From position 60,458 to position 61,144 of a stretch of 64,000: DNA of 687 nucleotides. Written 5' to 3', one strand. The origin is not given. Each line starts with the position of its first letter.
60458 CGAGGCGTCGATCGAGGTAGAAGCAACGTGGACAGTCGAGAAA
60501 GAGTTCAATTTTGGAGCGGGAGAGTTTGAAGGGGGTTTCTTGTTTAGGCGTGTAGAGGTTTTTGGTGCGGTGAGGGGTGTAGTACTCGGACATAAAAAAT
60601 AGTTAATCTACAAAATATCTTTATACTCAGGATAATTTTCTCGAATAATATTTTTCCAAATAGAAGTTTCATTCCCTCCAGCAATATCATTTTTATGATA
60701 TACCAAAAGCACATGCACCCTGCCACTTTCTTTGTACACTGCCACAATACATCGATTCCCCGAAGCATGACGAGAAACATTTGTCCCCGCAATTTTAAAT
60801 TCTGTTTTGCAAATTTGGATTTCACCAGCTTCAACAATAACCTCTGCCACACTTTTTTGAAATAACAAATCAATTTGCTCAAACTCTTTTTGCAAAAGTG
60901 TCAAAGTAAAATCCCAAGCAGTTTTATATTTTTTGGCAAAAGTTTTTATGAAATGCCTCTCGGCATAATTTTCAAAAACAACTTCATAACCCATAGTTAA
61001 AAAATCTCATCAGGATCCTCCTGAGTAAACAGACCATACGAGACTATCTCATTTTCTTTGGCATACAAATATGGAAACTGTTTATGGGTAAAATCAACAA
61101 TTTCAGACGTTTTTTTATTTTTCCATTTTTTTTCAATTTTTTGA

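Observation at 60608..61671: Candidate toxin-antitoxin pair: HTH-Panacea (DUF4065) antitoxin with a downstream RelE/ParE-like 128-aa protein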

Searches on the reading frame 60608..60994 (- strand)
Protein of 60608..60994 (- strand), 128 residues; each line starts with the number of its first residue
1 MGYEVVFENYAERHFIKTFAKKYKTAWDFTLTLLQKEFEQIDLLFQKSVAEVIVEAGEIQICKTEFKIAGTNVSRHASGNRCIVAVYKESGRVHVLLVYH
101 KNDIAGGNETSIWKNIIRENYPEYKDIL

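Call 3: search_protein_families(library=pfam, proteins=[window:60608-60994:-], max_evalue=0.1)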
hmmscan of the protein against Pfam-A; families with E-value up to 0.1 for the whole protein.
window:60608-60994:- (128 aa): 1 family
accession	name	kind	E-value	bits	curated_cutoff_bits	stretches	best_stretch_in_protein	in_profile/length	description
PF03064.21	U79_P34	-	0.097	13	27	0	40-101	73-132/134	HSV U79 / HCMV P34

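Call 4: search_protein_families(library=ncbifam, proteins=[window:60608-60994:-], max_evalue=0.1)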
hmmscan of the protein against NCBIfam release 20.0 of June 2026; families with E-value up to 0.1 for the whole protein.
window:60608-60994:- (128 aa): 0 families

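Call 6: find_homologous_proteins(query=window:60608-60994:-, max_evalue=0.01)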
Query window:60608-60994:- (128 aa): 950 proteins with E <= 0.01 among 954 candidates; the best 120 are listed.
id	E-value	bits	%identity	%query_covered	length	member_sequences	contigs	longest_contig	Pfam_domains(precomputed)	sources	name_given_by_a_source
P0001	1.6e-78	279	98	100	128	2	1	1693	-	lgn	-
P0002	9.3e-61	221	77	100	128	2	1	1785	-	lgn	-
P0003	1.2e-58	214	74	100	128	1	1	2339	-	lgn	-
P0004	5.8e-58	212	77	100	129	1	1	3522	-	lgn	-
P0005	3.8e-57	210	73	100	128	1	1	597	-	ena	-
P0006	8.7e-57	208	74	100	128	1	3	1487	-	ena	-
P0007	2.0e-56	207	71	100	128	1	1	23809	-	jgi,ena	-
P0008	2.4e-56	207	70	100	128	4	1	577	-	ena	-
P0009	1.3e-55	205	71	98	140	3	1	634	-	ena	-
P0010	1.6e-55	204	70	99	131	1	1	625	-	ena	-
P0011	3.3e-55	203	70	100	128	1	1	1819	-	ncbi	-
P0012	4.1e-55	203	71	100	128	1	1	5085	-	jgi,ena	-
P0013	4.5e-55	203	71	98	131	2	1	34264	-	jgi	jgi:hypothetical protein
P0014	4.7e-55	203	67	98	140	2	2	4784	-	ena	-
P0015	5.5e-55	203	69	100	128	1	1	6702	-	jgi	jgi:hypothetical protein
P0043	3.9e-52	193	66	98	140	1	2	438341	-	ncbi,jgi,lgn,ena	-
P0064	2.4e-51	191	66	99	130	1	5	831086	-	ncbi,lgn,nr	ncbi:MAG: hypothetical protein KBC69_00615 [Candidatus Magasanikbacteria bacterium]|nr:hypothetical 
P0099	2.3e-50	188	68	99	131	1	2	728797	-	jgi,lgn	jgi:hypothetical protein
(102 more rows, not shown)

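Call 7: search_solved_structures(query=window:60608-60994:-, max_evalue=10)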
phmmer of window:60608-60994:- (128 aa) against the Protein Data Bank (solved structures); distinct sequences matched with E-value up to 10: 0.

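Call 11: search_protein_families(library=padloc, proteins=[window:60608-60994:-], max_evalue=0.1)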
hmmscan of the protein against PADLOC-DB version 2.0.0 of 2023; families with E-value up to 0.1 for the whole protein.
window:60608-60994:- (128 aa): 0 families

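Call 12: search_protein_families(library=phrogs, proteins=[window:60608-60994:-], max_evalue=0.1)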
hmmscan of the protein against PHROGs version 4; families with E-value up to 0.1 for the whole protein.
window:60608-60994:- (128 aa): 1 family
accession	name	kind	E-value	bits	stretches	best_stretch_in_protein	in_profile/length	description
phrog_5869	-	unknown function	0.054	14.6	1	51-119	38-103/110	-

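Call 13: find_encoding_contigs(protein=P0064, flank=4000, max_places=3)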
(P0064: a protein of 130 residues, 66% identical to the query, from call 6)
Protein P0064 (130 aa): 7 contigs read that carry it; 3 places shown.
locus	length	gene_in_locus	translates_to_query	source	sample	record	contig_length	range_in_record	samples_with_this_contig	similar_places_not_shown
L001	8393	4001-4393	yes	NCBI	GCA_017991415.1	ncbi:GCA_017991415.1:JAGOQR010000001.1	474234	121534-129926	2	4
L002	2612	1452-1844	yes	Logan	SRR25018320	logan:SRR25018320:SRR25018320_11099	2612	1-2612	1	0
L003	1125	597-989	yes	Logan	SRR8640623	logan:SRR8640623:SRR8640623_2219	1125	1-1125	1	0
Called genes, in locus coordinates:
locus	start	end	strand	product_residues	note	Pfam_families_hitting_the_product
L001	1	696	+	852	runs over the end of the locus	PF26449:DUF8128, PF02534:T4SS-DNA_transf, PF01935:DUF87 (weak), PF10412:TrwB_AAD_bind, PF12696:TraG-D_C (weak)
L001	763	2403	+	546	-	PF05496:RuvB_N (faint), PF05970:PIF1 (faint), PF13177:DNA_pol3_delta2, PF13604:AAA_30 (weak), PF13401:AAA_22 (weak), PF00004:AAA, PF07728:AAA_5, PF12169:DNA_pol3_gamma3 (weak)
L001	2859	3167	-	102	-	-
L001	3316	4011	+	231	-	PF12844:HTH_19, PF13443:HTH_26 (faint), PF13560:HTH_31, PF01381:HTH_3, PF13274:SocA_Panacea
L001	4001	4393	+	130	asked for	-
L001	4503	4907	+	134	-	-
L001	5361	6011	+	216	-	-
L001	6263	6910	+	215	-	-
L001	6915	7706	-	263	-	PF01209:Ubie_methyltran, PF13489:Methyltransf_23 (weak), PF13847:Methyltransf_31, PF08241:Methyltransf_11, PF08242:Methyltransf_12, PF13649:Methyltransf_25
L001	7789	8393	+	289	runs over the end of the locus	PF00763:THF_DHG_CYH, PF02882:THF_DHG_CYH_C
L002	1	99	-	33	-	?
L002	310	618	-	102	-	-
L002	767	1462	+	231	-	PF12844:HTH_19, PF13443:HTH_26 (faint), PF13560:HTH_31, PF01381:HTH_3, PF13274:SocA_Panacea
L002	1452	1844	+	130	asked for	-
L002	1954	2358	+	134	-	-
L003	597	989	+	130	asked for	-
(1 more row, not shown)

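Call 14: find_encoding_contigs(protein=P0043, flank=4000, max_places=3)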
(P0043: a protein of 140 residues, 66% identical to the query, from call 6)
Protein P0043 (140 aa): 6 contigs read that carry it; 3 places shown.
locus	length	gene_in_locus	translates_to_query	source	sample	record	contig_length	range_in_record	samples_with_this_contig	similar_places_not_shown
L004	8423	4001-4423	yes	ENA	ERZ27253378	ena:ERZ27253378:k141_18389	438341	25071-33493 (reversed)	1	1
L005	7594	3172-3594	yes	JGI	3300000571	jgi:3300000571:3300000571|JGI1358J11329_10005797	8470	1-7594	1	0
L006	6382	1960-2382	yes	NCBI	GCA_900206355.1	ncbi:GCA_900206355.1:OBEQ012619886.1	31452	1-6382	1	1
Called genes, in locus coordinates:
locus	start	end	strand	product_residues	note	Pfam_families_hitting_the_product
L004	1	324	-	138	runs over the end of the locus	PF02452:PemK_toxin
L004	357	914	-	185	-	PF08207:EFP_N, PF01132:EFP, PF09285:Elong-fact-P_C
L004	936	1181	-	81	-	PF01084:Ribosomal_S18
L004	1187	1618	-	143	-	PF00436:SSB, PF22657:SSB_1 (weak)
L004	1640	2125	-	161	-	PF01250:Ribosomal_S6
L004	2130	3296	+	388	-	PF01555:N6_N4_Mtase (faint), PF01170:UPF0020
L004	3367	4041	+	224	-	PF12844:HTH_19 (weak), PF13560:HTH_31 (weak), PF01381:HTH_3, PF13274:SocA_Panacea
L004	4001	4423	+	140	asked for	-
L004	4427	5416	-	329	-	PF01926:MMR_HSR1, PF02421:FeoB_N (weak), PF06071:YchF-GTPase_C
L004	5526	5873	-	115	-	-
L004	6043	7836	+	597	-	PF03222:Trp_Tyr_perm, PF00561:Abhydrolase_1, PF12146:Hydrolase_4, PF12697:Abhydrolase_6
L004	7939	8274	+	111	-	-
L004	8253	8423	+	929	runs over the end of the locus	PF00932:LTD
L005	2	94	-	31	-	?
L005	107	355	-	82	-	PF01084:Ribosomal_S18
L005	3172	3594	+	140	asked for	-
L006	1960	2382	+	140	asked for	-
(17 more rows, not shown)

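Call 15: find_encoding_contigs(protein=P0099, flank=4000, max_places=3)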
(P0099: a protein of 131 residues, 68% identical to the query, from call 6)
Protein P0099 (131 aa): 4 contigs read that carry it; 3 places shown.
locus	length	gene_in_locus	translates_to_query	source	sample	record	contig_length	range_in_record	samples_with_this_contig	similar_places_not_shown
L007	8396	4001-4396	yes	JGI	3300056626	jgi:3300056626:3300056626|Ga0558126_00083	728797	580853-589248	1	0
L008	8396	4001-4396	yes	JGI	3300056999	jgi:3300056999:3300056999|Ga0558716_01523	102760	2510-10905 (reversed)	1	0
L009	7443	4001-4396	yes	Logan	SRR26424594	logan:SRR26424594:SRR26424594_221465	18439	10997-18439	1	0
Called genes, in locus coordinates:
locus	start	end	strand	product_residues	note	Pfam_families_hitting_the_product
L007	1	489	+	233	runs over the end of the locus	-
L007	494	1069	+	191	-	PF01209:Ubie_methyltran (weak), PF13489:Methyltransf_23, PF07021:MetW, PF13847:Methyltransf_31, PF08241:Methyltransf_11, PF08242:Methyltransf_12, PF13649:Methyltransf_25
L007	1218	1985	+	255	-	PF00459:Inositol_P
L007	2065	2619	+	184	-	PF13328:HD_4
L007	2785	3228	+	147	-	PF08327:AHSA1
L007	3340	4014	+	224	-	PF12844:HTH_19, PF24250:HVO_2718 (faint), PF01381:HTH_3, PF13443:HTH_26 (weak), PF13560:HTH_31 (weak), PF13274:SocA_Panacea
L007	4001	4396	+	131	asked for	-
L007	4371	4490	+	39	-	-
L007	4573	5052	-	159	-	PF00293:NUDIX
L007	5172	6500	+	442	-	PF00989:PAS, PF08448:PAS_4 (weak), PF13426:PAS_9 (weak), PF00512:HisKA, PF02518:HATPase_c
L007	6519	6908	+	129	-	PF00072:Response_reg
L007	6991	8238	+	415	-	PF00587:tRNA-synt_2b, PF03129:HGTP_anticodon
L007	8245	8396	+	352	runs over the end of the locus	PF06723:MreB_Mbl, PF23717:DUF7159 (faint), PF00012:HSP70, PF14450:FtsA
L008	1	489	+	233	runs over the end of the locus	-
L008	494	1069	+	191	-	PF01209:Ubie_methyltran (weak), PF13489:Methyltransf_23, PF07021:MetW, PF13847:Methyltransf_31, PF08241:Methyltransf_11, PF08242:Methyltransf_12, PF13649:Methyltransf_25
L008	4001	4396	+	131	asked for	-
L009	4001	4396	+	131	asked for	-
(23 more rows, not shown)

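Call 16: predict_structure(alignment_id=A1)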
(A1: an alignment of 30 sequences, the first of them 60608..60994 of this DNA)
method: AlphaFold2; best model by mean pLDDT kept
length: 128 residues; sequences in the alignment: 30
mean_pLDDT: 91.7   pTM: 0.86
mean pLDDT of the five models: 91.7, 89.1, 86.7, 86.5, 85.9
residues with pLDDT >= 90: 95; 70-90: 30; 50-70: 3; < 50: 0
segments of 3 or more residues with pLDDT < 50: none
pLDDT, mean of each block of 10 residues (from residue 1): 92 91 92 96 91 92 93 88 95 96 80 94 91
secondary structure, 60 per line:
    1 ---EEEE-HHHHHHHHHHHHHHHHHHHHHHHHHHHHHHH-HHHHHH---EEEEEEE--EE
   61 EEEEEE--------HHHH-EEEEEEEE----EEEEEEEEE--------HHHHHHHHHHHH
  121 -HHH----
elements in order: E4-7 H9-39 H41-46 E50-56 E59-66 H75-78 E80-87 E92-100 H109-120

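Call 22: fold_search(model_id=the predicted structure, library=pdb)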
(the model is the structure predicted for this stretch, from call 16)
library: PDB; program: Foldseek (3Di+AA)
matches with E <= 10: 654; with E <= 0.001: 0
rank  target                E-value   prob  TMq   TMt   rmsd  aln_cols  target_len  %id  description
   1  1wmi_A                1.2e-03  1.00  0.52  0.72   3.1       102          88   11  Crystal structure of archaeal RelE-RelB complex from Pyrococcus horikoshii OT3 (released 2005-03-15)
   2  8a0x_D                1.2e-03  1.00  0.48  0.54   5.9       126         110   18  Crystal structure of the HigB2-HigA2 tetramer in complex with operator DNA (released 2023-05-03)
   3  2khe_MODEL_1_A        3.2e-03  1.00  0.45  0.61   4.9       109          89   19  Solution Structure of the Bacterial Toxin Rele from Thermus Thermophilus HB8 (released 2010-03-31)
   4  5ja8_A                3.5e-03  0.99  0.48  0.56   5.5       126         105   19  Crystal structure of the HigB2 toxin in complex with Nb2 (released 2017-04-05)
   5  5ja8_G                3.5e-03  0.98  0.43  0.50   6.0       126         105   17  Crystal structure of the HigB2 toxin in complex with Nb2 (released 2017-04-05)
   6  5ja8_C                5.1e-03  0.95  0.39  0.44   6.3       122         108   16  Crystal structure of the HigB2 toxin in complex with Nb2 (released 2017-04-05)
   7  5ja8_E                5.8e-03  0.99  0.47  0.54   5.5       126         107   17  Crystal structure of the HigB2 toxin in complex with Nb2 (released 2017-04-05)
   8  5mje_A                5.8e-03  0.98  0.44  0.48   5.6       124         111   16  Crystal structure of the HigB2 toxin in complex with Nb8 (released 2017-04-05)
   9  5ja9_C                8.1e-03  0.98  0.46  0.55   4.9       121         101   18  Crystal structure of the HigB2 toxin in complex with Nb6 (released 2017-04-05)
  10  9w3a_C                8.1e-03  0.97  0.45  0.50   5.3       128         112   16  Crystal structure of PfiAT toxin-antitoxin complex (released 2026-02-11)
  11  4fxh_B                9.9e-03  0.96  0.41  0.53   6.7       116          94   16  Crystal structure of the isolated E. coli RelE toxin, P212121 form (released 2012-08-29)
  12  5ja9_D                1.4e-02  0.97  0.46  0.55   4.9       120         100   18  Crystal structure of the HigB2 toxin in complex with Nb6 (released 2017-04-05)
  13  8a0x_C                1.4e-02  0.92  0.44  0.50   6.0       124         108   14  Crystal structure of the HigB2-HigA2 tetramer in complex with operator DNA (released 2023-05-03)
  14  9w3a_D                2.2e-02  0.89  0.43  0.47   5.5       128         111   16  Crystal structure of PfiAT toxin-antitoxin complex (released 2026-02-11)
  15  9w3a_A                2.5e-02  0.92  0.45  0.49   5.4       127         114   16  Crystal structure of PfiAT toxin-antitoxin complex (released 2026-02-11)
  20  9w3a_B                5.4e-02  0.66  0.38  0.42   6.3       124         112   13  Crystal structure of PfiAT toxin-antitoxin complex (released 2026-02-11)
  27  8c26_A                1.1e-01  0.82  0.41  0.56   5.0       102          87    9  ParDE2 toxin-antitoxin complex from Mycobacterium tuberculosis (rv2142A-rv2142c) (released 2023-12-20)
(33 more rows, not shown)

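Call 24: search_solved_structures(query=A1, max_evalue=10, show_alignments=3)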
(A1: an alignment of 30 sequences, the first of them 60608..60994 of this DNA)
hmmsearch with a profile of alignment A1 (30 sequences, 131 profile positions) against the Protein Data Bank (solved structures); distinct sequences matched with E-value up to 10: 0.

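Call 31: find_related_loci(query=A1, collection=genome_contigs, flank=4000)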
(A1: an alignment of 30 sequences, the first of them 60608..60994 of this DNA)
Query A1 (128 aa) in genome_contigs; peptide patterns used: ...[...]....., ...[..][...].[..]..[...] (x = any residue, [..] = any of these).
450 stretches matched a pattern; 130 encode a relative of the query (tblastn E <= 1e-3); the best 80 are kept; 80 distinct loci.
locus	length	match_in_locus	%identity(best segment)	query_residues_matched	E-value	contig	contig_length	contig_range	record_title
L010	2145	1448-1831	77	1-128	6e-65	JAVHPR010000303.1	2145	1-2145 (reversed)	MAG: Bacteroidia bacterium isolate WB02no9_35_13 NODE_56715_length_2145_cov_6.022010, whole genome shotgun sequence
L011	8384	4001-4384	70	1-128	2e-59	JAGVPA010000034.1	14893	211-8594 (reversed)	MAG: bacterium isolate DeMMO3_36 c_000000075042, whole genome shotgun sequence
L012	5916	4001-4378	71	3-128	2e-59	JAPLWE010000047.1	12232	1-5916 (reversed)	MAG: Candidatus Gribaldobacteria bacterium isolate LacPavin_0419_WC90_MAG_39_10 LacPavin_0419_WC90_scaffold_257652, whol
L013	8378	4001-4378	67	3-128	3e-58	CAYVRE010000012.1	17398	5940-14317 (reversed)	MAG TPA_asm: uncultured Candidatus Saccharibacteria bacterium isolate SRP178699_co1_238 genome assembly, contig: NODE_40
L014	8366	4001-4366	71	3-124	2e-57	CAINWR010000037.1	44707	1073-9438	MAG: Candidatus Staskawiczbacteria bacterium isolate LaPlata-a_bin-0908 genome assembly, contig: bin-0908:37/77, whole g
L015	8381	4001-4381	66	2-128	5e-57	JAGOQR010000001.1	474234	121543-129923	MAG: Candidatus Magasanikiibacteriota bacterium isolate Gw_Bodden_bin_243 Gw_Bodden_16_length_474234_cov_13.975457, whol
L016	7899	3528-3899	66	1-124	6e-57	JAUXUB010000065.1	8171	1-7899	MAG: bacterium isolate C13_metabat.bin.52 C13_k141_40449, whole genome shotgun sequence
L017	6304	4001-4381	69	2-128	2e-56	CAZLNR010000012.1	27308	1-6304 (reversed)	MAG TPA_asm: uncultured Gammaproteobacteria bacterium isolate SRP286056_co2_342 genome assembly, contig: NODE_2499_lengt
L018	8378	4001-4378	64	3-128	2e-55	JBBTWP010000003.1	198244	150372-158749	MAG: Patescibacteria group bacterium isolate H41-bin017_1 H41_bin017_1_000000000003, whole genome shotgun sequence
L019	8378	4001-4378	63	3-128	1e-55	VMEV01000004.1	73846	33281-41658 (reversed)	MAG: Parcubacteria group bacterium Greene0416_36 Greene041636_scaffold_333, whole genome shotgun sequence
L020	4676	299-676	65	3-128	2e-55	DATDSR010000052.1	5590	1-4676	MAG TPA_asm: Candidatus Paceibacterota bacterium isolate SMAG_U8008 k141_1974542, whole genome shotgun sequence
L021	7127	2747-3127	65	3-128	6e-55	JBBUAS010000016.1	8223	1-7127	MAG: Patescibacteria group bacterium isolate H43-bin109_1 H43_bin109_1_000000000016, whole genome shotgun sequence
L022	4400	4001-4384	64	1-128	4e-55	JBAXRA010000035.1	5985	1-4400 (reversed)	MAG: bacterium isolate ELA571 MAG571_35, whole genome shotgun sequence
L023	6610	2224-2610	63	1-128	2e-53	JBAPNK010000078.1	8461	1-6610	MAG: Minisyncoccia bacterium isolate MFD01223_ilm_asm_bin34 k127_170719, whole genome shotgun sequence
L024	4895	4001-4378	66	3-128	4e-53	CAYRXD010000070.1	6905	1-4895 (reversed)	MAG TPA_asm: uncultured Candidatus Saccharibacteria bacterium isolate binchicken_co125_168 genome assembly, contig: NODE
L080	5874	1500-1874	60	2-126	6e-47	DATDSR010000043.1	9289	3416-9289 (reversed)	MAG TPA_asm: Candidatus Paceibacterota bacterium isolate SMAG_U8008 k141_2135869, whole genome shotgun sequence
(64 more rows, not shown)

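Call 35: search_protein_representatives(alignment_id=A1)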
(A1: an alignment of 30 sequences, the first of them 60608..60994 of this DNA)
Query: 30 sequences, 131 profile positions. Proteins with E-value up to 0.001 (for the whole library): 209; up to 1e-10: 146; up to 1e-30: 18. The best 150 are listed.
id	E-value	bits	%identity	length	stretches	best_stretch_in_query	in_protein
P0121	3.4e-60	217.9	-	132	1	1-131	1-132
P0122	3.4e-51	188.8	-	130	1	3-131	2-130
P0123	1.3e-49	183.7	-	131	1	3-131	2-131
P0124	3.3e-46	172.6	-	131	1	4-130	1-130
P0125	4.0e-42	159.5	-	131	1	5-129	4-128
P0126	1.7e-41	157.4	-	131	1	4-130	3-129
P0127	3.2e-38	146.8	-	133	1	1-131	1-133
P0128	4.4e-36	139.9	-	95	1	38-131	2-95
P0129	3.5e-35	137.0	-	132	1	3-131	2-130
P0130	2.1e-34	134.5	-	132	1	3-131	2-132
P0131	6.7e-33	129.6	-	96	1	38-131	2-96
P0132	2.5e-32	127.7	-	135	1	4-131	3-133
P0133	5.5e-32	126.7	-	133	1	1-130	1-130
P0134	1.4e-31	125.4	-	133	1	2-131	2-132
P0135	2.4e-31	124.6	-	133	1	1-127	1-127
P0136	2.6e-31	124.4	-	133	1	1-130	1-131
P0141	3.0e-30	121.0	-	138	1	1-130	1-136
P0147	2.9e-29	117.8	-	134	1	5-130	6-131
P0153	2.3e-28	114.9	-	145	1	5-126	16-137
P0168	1.8e-25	105.6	-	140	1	6-127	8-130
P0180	9.7e-24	100.0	-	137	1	4-126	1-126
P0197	4.5e-21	91.3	-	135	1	3-128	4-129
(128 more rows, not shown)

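Call 37: search_protein_families(library=pfam, alignment_id=A2, max_evalue=1)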
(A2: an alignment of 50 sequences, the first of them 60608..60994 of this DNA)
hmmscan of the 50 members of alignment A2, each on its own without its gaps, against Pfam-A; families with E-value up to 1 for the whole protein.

A. member 1, window:60608-60994:- (128 aa): 1 family
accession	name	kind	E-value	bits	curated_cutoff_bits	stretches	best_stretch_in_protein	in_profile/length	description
PF03064.21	U79_P34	-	0.097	13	27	1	40-101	73-132/134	HSV U79 / HCMV P34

B. families by the number of members that match (of 50 scanned): 43 families (the first 25 are shown)
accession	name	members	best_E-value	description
PF09034.15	TRADD_N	2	0.11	TRADD, N-terminal domain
PF07911.18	DUF1677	1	0.001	Protein of unknown function (DUF1677)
PF07742.17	BTG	1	0.0016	BTG family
PF13425.11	O-antigen_lig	1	0.007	O-antigen ligase like membrane protein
PF10483.15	Elong_Iki1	1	0.012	Elongator subunit Iki1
PF11919.13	PSME4_C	1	0.013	Proteasome activator complex subunit 4-like, C-terminal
PF09509.15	Hypoth_Ymh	1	0.014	Protein of unknown function (Hypoth_ymh)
PF06296.18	RelE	1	0.014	RelE toxin of RelE / RelB toxin-antitoxin system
PF15862.10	Coilin_N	1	0.026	Coilin N-terminus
PF02739.22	5_3_exonuc_N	1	0.028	5'-3' exonuclease, N-terminal resolvase-like domain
PF10545.15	MADF_DNA_bdg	1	0.028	Alcohol dehydrogenase transcription factor Myb/SANT-like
PF13489.12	Methyltransf_23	1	0.031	Methyltransferase domain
PF03744.18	BioW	1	0.032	6-carboxyhexanoate--CoA ligase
PF13474.12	SnoaL_3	1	0.036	SnoaL-like domain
PF01282.25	Ribosomal_S24e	1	0.038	Ribosomal protein S24e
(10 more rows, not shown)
